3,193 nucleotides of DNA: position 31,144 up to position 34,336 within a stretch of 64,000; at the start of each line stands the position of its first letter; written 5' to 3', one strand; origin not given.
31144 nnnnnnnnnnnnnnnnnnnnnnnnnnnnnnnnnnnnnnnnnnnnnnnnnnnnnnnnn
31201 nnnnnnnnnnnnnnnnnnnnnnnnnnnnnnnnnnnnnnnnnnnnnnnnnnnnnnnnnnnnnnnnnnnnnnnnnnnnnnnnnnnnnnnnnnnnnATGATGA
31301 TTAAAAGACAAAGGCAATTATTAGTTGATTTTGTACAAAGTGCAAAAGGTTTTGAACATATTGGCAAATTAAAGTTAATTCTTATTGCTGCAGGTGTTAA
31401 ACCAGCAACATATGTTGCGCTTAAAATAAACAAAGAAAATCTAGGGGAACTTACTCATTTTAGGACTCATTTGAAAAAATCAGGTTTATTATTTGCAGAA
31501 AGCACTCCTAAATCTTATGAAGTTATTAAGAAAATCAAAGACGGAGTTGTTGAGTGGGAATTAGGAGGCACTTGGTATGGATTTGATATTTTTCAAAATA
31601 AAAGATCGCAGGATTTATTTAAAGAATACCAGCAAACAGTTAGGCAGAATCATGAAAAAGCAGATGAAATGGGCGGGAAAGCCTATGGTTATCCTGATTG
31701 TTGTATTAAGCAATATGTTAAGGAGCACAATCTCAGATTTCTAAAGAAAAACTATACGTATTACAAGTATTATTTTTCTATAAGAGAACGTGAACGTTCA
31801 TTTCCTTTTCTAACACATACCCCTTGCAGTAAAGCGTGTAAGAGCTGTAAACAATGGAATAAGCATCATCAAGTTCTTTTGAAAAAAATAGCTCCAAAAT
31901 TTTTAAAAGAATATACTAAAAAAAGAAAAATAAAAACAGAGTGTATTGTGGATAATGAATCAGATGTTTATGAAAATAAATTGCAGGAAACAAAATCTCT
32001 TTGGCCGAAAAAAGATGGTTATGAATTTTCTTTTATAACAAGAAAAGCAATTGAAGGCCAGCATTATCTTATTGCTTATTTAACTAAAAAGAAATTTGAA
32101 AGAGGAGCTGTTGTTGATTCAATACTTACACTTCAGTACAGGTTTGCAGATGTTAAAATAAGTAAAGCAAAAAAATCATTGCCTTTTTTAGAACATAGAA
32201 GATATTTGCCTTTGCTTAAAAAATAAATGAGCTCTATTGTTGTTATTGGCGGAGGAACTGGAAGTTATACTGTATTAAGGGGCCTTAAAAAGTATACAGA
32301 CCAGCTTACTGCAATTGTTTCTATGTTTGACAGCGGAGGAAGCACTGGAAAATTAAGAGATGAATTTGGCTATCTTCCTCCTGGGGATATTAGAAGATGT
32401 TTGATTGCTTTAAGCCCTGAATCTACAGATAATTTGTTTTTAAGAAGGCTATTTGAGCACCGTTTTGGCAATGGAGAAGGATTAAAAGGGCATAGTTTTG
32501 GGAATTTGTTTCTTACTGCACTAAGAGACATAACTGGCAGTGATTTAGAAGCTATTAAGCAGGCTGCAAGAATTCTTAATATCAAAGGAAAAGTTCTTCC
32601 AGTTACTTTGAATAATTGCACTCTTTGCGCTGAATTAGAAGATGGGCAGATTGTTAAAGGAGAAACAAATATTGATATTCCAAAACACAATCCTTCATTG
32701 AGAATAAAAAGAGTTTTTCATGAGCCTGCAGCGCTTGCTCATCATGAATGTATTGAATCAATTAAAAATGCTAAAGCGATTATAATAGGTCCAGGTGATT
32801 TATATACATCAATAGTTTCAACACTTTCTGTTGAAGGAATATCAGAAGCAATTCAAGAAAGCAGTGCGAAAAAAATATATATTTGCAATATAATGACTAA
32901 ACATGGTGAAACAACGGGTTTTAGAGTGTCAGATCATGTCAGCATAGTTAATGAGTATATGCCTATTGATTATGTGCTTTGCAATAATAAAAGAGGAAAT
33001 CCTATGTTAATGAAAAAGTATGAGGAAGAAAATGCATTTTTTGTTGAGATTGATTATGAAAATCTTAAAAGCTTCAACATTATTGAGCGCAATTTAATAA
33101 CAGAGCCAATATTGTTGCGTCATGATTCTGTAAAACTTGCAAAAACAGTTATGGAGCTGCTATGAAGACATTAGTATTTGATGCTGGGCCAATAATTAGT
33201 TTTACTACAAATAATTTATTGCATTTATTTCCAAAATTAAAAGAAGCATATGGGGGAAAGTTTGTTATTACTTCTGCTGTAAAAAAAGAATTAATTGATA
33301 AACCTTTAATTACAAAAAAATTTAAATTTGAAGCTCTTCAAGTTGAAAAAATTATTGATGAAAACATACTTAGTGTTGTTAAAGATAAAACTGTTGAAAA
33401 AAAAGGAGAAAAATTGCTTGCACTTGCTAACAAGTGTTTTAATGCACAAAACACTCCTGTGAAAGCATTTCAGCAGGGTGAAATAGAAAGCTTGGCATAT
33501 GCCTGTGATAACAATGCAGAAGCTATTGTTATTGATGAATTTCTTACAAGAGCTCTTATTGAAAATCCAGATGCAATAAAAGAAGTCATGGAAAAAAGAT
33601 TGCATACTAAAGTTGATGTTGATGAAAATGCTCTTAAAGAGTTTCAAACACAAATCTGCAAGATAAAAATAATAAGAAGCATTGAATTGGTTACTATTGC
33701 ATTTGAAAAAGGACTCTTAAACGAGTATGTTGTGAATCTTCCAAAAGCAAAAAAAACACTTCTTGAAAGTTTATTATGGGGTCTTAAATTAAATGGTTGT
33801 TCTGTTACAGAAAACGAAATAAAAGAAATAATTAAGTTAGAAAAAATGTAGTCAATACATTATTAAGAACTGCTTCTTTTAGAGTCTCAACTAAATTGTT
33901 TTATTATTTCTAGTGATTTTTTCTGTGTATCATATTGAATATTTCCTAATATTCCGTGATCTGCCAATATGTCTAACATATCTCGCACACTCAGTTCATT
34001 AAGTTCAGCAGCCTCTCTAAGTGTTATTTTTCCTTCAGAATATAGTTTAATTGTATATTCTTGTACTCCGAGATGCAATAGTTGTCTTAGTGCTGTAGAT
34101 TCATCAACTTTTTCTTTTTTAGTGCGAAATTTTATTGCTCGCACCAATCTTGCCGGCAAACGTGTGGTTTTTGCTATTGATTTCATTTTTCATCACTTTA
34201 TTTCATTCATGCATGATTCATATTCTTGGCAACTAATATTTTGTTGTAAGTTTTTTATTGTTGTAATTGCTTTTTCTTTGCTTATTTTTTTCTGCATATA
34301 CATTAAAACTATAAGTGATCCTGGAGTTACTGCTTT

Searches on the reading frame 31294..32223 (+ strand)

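Call 82: search_protein_families(library=pfam, proteins=[window:31294-32223:+], max_evalue=0.01)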
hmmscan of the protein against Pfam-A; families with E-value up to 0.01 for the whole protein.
window:31294-32223:+ (310 aa): 1 family
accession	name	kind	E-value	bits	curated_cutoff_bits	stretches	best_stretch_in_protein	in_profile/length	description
PF04467.17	DUF483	-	0.0098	16.3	25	0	124-185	35-97/122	Protein of unknown function (DUF483)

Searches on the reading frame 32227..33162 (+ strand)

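Call 82: search_protein_families(library=pfam, proteins=[window:32227-33162:+], max_evalue=0.01)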
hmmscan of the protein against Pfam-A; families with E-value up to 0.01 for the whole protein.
window:32227-33162:+ (312 aa): 1 family
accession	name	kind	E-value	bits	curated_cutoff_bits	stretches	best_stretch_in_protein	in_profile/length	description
PF01933.23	CofD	-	2.6e-93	312.8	30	1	4-285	1-284/290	2-phospho-L-lactate transferase CofD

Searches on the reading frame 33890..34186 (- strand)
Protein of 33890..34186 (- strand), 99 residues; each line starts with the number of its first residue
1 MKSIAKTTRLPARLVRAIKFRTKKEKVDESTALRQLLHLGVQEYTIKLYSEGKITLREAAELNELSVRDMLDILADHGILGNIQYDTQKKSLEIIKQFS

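Call 82: search_protein_families(library=pfam, proteins=[window:33890-34186:-], max_evalue=0.01)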
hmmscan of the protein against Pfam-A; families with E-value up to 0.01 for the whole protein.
window:33890-34186:- (99 aa): 1 family
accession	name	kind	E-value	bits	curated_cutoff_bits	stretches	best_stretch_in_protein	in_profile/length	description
PF03683.19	UPF0175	-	4e-07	30.1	27.9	1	43-80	23-60/75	Uncharacterised protein family (UPF0175)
